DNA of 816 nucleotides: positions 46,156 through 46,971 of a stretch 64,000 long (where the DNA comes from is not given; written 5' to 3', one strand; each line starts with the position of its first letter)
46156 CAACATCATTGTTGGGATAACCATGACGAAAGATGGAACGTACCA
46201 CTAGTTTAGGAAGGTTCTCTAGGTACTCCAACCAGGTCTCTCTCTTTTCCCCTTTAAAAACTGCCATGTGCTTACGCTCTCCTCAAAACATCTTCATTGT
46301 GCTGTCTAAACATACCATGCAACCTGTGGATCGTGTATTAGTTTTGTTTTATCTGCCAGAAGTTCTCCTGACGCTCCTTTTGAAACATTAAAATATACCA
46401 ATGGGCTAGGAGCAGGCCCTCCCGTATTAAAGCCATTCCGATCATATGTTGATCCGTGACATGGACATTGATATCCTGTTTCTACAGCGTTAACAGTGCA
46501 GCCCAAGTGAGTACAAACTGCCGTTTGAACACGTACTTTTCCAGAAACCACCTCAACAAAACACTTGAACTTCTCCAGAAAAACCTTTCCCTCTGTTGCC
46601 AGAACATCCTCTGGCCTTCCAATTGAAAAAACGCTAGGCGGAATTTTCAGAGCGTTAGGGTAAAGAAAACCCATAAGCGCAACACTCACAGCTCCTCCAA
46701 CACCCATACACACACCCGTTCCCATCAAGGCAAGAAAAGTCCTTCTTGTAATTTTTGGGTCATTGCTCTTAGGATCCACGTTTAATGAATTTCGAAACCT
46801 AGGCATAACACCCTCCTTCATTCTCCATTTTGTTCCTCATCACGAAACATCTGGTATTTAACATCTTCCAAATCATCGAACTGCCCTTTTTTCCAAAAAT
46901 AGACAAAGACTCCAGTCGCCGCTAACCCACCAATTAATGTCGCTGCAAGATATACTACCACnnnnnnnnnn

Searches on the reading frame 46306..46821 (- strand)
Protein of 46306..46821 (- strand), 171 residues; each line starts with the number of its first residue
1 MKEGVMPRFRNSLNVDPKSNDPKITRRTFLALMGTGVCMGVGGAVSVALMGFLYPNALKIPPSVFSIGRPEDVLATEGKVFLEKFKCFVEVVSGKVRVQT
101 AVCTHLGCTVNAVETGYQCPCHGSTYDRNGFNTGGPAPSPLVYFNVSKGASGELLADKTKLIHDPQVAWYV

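Call 4: search_protein_families(library=pfam, proteins=[window:46306-46821:-], max_evalue=0.01)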
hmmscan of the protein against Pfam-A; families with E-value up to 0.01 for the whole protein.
window:46306-46821:- (171 aa): 1 family
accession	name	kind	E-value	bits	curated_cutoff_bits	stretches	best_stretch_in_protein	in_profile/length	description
PF00355.32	Rieske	-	9.6e-09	35.5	20.3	1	89-141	29-84/88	Rieske [2Fe-2S] domain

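Call 5: search_protein_families(library=ncbifam, proteins=[window:46306-46821:-], max_evalue=0.01)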
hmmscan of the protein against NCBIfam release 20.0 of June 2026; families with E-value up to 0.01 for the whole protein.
window:46306-46821:- (171 aa): 6 families
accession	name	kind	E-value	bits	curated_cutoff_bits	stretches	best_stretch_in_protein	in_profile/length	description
NF045928.1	Cytb6fFeSPetC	equivalog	1.1e-16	60.7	250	1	100-147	105-154/179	cytochrome b6-f complex iron-sulfur subunit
NF010001.0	PRK13474.1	subfamily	2.3e-16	59.6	154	1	100-146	104-152/178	cytochrome b6-f complex iron-sulfur subunit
TIGR01416.1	Rieske_proteo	equivalog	2.4e-14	53.7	97.4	1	95-142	108-161/176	ubiquinol-cytochrome c reductase iron-sulfur subunit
NF050121.1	bc1_QcrA_actin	exception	6.9e-06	25.8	275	1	100-157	244-306/319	cytochrome bc1 complex Rieske iron-sulfur subunit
TIGR02694.1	arsenite_ox_S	equivalog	0.00029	20.7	95.65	1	99-155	54-114/129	arsenate reductase (azurin) small subunit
NF041174.1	SDX_Thmprot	equivalog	0.00071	19.7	170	1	87-129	27-72/109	sulredoxin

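Call 38: search_solved_structures(query=window:46306-46821:-, max_evalue=0.001, show_alignments=3)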
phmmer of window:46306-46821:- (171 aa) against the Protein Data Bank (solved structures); distinct sequences matched with E-value up to 0.001: 63 (the best 60 are shown).
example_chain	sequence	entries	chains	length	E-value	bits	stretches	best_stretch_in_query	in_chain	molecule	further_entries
9rk3_A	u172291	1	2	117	4.9e-17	65.4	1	65-161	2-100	Similar to Rieske 2Fe-2S iron sulfur protein (Cytochrome b6-F complex)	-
9rk4_A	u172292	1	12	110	8.3e-15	58.1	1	65-159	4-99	Similar to the Rieske Protein II of bc1 complex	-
2zt9_D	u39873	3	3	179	6.7e-12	48.7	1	100-144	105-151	Cytochrome b6-f complex iron-sulfur subunit 1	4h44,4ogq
1vf5_D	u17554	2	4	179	1.4e-11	47.6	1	100-143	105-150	RIESKE IRON-SULFUR PROTEIN | Cytochrome b6-f complex iron-sulfur subunit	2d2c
2e74_D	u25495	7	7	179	1.4e-11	47.6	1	100-143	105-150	Cytochrome b6-f complex iron-sulfur subunit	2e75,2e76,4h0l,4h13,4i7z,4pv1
8hn2_A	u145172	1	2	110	3e-11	46.5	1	65-157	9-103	Cytochrome b6-f complex iron-sulfur subunit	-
7r0w_D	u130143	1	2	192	4.5e-11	46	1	100-144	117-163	Rieske domain, PetC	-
7zxy_D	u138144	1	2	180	6.4e-11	45.5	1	100-144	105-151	Cytochrome b6-f complex iron-sulfur subunit 2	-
1rfs_A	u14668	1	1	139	1.4e-09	41.1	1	100-143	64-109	RIESKE PROTEIN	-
6rqf_L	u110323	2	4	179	1.7e-09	40.8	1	100-142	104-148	Cytochrome b6-f complex iron-sulfur subunit, chloroplastic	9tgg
1q90_C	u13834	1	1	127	1.7e-09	40.8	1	100-152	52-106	Cytochrome B6-F complex iron-sulfur subunit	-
3azc_A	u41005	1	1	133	2.6e-09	40.2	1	100-144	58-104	Cytochrome b6-f complex iron-sulfur subunit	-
7qrm_D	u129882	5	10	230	2.7e-09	40.2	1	100-142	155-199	Cytochrome b6-f complex iron-sulfur subunit, chloroplastic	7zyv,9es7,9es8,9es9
1rie_A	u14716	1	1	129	1.7e-08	37.6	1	100-141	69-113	RIESKE IRON-SULFUR PROTEIN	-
8iog_C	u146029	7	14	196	2.1e-08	37.3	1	100-141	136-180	Cytochrome b-c1 complex subunit Rieske, mitochondrial | Rieske domain-containing protein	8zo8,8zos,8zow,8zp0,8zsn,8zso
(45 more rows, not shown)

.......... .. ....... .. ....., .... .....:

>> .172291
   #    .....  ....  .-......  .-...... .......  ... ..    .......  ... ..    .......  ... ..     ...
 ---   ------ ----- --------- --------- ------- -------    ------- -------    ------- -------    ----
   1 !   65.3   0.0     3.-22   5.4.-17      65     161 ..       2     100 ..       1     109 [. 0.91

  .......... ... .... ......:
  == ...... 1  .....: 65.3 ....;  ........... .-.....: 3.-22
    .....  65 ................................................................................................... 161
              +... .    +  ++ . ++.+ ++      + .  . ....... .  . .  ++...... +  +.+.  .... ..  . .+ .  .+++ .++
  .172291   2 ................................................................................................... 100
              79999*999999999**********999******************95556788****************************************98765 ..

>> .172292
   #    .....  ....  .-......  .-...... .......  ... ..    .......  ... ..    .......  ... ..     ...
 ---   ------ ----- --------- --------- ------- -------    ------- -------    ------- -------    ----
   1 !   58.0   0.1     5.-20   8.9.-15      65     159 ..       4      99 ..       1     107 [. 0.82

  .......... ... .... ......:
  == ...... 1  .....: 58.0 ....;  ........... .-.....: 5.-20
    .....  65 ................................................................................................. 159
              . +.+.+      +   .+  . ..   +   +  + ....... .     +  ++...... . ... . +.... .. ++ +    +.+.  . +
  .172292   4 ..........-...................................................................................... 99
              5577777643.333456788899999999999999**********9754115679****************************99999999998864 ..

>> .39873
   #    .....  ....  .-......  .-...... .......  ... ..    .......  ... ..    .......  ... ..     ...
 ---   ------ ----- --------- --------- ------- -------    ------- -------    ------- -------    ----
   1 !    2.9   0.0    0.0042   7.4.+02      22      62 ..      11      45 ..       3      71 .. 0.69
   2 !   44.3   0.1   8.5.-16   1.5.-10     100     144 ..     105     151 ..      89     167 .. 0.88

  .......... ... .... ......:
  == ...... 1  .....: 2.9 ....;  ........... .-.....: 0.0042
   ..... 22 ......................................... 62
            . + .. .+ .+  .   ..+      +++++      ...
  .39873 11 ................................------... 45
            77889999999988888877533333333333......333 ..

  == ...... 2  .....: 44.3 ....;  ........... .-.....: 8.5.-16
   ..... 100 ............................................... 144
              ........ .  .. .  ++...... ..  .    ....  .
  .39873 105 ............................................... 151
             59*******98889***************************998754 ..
